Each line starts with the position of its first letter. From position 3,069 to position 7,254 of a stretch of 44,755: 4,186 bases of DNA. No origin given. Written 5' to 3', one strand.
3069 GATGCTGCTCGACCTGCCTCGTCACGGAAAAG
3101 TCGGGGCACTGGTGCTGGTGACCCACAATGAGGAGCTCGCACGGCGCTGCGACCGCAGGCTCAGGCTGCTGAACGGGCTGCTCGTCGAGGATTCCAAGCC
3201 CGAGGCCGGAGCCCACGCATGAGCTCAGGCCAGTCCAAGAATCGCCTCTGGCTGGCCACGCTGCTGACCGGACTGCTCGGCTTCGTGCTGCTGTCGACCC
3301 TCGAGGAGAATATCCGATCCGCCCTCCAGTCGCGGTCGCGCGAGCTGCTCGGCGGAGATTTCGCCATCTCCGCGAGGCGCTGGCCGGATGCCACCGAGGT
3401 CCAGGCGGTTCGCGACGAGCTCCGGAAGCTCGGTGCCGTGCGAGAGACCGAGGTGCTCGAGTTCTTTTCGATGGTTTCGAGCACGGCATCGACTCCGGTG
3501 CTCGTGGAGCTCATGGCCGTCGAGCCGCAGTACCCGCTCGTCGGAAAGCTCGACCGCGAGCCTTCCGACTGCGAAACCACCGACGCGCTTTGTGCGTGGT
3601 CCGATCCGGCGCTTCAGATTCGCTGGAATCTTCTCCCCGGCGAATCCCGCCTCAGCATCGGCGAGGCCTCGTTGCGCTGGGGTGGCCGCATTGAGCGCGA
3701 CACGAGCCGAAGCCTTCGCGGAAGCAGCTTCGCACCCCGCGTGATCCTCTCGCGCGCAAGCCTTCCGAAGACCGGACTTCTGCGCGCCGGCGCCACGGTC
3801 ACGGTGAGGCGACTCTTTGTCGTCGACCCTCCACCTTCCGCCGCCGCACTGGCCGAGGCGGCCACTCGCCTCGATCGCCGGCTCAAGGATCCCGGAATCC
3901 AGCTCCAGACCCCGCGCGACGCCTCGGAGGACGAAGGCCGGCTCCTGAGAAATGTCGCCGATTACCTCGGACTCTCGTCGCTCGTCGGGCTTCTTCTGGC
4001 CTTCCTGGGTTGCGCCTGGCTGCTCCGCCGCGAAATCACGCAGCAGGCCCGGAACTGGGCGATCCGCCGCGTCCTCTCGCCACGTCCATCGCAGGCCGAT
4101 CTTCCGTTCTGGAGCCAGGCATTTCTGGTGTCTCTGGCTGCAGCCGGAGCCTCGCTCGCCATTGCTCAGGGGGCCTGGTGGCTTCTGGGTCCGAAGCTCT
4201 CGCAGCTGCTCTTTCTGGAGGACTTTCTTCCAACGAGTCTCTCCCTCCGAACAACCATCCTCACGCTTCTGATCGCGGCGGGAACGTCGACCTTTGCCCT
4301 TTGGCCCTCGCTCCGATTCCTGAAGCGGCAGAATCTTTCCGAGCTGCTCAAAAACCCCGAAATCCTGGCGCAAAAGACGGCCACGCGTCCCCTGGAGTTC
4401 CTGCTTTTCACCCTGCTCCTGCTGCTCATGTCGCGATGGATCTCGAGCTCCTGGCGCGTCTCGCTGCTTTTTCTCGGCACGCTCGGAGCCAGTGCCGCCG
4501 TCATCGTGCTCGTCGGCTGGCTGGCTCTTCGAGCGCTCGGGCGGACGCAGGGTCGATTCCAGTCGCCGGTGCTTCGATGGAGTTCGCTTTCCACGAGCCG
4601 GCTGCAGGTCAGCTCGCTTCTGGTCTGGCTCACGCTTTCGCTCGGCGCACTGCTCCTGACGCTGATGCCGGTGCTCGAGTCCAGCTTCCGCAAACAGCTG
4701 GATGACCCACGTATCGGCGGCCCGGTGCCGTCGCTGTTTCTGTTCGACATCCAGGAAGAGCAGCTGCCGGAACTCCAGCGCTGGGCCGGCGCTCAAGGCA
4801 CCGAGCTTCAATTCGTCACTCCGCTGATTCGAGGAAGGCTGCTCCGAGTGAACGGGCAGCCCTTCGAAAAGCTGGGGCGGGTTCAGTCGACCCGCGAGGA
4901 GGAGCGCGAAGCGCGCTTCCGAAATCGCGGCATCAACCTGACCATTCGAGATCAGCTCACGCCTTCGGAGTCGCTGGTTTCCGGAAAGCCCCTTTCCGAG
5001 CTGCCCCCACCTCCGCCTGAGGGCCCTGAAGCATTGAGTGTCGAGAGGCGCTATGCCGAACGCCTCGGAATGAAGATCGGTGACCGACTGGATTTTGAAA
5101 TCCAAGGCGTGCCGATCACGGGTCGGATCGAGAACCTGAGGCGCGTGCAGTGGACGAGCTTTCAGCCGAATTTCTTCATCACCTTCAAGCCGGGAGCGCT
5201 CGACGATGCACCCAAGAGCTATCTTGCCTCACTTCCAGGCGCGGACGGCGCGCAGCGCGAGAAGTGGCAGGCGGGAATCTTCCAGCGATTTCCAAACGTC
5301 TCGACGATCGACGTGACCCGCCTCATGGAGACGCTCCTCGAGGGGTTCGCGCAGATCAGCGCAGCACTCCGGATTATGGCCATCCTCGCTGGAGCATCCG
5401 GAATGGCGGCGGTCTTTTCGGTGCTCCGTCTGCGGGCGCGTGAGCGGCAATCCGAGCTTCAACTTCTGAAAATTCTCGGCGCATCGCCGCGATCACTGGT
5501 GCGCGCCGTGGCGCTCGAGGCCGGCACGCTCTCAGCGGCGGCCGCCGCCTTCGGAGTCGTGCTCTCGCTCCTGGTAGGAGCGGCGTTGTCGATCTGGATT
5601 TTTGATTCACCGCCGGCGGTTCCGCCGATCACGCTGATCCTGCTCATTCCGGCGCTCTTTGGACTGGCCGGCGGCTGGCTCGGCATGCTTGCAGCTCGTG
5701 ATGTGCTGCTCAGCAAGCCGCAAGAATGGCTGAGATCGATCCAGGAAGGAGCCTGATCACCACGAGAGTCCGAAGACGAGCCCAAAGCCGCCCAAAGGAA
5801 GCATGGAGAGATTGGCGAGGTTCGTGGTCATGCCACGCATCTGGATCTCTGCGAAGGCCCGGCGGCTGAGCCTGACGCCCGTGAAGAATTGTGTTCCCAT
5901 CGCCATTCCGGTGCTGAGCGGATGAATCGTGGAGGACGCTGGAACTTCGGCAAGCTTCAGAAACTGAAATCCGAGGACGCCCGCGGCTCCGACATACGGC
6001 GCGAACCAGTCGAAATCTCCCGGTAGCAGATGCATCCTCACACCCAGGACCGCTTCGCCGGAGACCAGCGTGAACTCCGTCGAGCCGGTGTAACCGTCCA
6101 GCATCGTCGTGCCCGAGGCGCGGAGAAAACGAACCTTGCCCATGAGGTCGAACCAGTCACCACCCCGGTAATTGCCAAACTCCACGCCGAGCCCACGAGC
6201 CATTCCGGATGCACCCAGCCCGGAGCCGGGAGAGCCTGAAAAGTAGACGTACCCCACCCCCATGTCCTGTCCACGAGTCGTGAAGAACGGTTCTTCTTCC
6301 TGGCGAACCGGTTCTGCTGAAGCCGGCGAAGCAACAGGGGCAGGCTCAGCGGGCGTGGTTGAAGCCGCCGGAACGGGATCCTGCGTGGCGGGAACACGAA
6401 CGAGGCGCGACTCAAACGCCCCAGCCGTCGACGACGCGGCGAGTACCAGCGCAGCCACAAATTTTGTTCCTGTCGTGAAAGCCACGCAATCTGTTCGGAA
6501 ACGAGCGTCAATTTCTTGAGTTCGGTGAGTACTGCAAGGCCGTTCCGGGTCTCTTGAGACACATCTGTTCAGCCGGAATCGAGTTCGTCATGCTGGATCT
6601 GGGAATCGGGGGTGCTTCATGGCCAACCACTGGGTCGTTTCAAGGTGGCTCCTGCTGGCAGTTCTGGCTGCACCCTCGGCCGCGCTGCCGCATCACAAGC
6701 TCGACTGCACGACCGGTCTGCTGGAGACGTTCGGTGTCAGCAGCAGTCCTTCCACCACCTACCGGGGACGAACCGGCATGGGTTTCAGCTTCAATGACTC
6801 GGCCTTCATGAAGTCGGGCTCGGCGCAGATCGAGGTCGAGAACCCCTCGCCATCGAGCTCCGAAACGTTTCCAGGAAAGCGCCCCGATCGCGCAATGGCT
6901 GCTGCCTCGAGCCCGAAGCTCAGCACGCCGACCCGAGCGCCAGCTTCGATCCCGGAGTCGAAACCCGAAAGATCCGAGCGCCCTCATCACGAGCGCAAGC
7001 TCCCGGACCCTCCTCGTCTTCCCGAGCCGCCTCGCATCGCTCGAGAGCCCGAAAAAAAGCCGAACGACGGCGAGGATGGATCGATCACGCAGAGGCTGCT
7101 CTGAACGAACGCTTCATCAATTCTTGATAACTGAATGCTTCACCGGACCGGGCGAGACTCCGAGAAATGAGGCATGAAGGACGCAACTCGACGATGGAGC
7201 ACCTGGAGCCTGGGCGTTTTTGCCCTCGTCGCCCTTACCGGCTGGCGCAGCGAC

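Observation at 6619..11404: Same-strand cluster: two small exported proteins, an 837-aa signal-peptide Fic protein, a beta-barrel OMP and one terminator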

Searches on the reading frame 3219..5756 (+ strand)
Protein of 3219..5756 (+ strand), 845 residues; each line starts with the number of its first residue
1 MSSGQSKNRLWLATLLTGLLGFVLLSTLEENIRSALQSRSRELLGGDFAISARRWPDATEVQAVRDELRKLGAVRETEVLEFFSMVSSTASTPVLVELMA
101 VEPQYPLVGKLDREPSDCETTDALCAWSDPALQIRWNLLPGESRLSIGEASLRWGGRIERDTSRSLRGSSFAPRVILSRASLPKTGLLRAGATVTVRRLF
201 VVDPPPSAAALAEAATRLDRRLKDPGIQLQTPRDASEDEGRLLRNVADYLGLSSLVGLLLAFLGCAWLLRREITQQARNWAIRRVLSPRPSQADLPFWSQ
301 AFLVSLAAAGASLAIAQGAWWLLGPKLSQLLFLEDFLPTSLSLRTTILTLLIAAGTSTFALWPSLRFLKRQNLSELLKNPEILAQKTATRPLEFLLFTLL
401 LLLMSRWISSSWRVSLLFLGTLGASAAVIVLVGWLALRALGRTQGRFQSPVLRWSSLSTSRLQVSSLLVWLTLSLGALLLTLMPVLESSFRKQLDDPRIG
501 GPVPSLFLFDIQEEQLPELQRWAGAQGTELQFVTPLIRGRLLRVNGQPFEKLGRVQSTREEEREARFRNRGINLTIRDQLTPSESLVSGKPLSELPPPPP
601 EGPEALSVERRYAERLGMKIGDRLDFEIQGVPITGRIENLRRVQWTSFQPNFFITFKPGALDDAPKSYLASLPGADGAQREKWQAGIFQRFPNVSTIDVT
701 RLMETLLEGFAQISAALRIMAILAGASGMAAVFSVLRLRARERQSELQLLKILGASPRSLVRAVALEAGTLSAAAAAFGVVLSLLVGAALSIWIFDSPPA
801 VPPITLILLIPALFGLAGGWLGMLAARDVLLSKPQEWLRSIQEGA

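Call 3: search_protein_families(library=pfam, proteins=[window:3219-5756:+], max_evalue=0.01)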
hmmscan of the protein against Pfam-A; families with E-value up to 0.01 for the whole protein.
window:3219-5756:+ (845 aa): 1 family
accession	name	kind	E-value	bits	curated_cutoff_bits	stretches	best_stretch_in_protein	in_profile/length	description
PF02687.27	FtsX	-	7.2e-16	58.8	25.5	2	719-816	2-103/120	FtsX-like permease C-terminal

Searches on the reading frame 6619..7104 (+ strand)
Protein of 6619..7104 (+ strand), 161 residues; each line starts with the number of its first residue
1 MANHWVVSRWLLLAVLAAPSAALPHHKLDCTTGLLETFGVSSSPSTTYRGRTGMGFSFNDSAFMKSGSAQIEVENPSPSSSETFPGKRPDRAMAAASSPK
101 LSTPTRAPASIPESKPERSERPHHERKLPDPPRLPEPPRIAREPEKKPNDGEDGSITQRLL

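Call 3: search_protein_families(library=pfam, proteins=[window:6619-7104:+], max_evalue=0.01)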
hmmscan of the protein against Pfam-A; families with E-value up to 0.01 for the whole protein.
window:6619-7104:+ (161 aa): 0 families

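Call 11: search_protein_families(library=ncbifam, proteins=[window:6619-7104:+], max_evalue=0.1)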
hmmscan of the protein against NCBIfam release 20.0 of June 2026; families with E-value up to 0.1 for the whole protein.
window:6619-7104:+ (161 aa): 1 family
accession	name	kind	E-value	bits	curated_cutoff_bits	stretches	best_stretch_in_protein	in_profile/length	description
NF058597.1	CoaZ_rpt_PGGG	domain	0.033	14.2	30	1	45-81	43-79/88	choice-of-anchor Z repeating domain-containing protein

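Call 37: search_protein_families(library=pfam, proteins=[window:6619-7104:+], max_evalue=5)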
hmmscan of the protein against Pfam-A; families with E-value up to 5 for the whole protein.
window:6619-7104:+ (161 aa): 0 families

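Call 77: search_protein_families(library=padloc, proteins=[window:6619-7104:+], max_evalue=0.01)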
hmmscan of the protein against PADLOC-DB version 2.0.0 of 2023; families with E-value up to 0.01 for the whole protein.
window:6619-7104:+ (161 aa): 0 families

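Call 78: search_protein_families(library=phrogs, proteins=[window:6619-7104:+], max_evalue=0.01)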
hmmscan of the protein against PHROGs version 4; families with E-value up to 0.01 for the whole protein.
window:6619-7104:+ (161 aa): 0 families
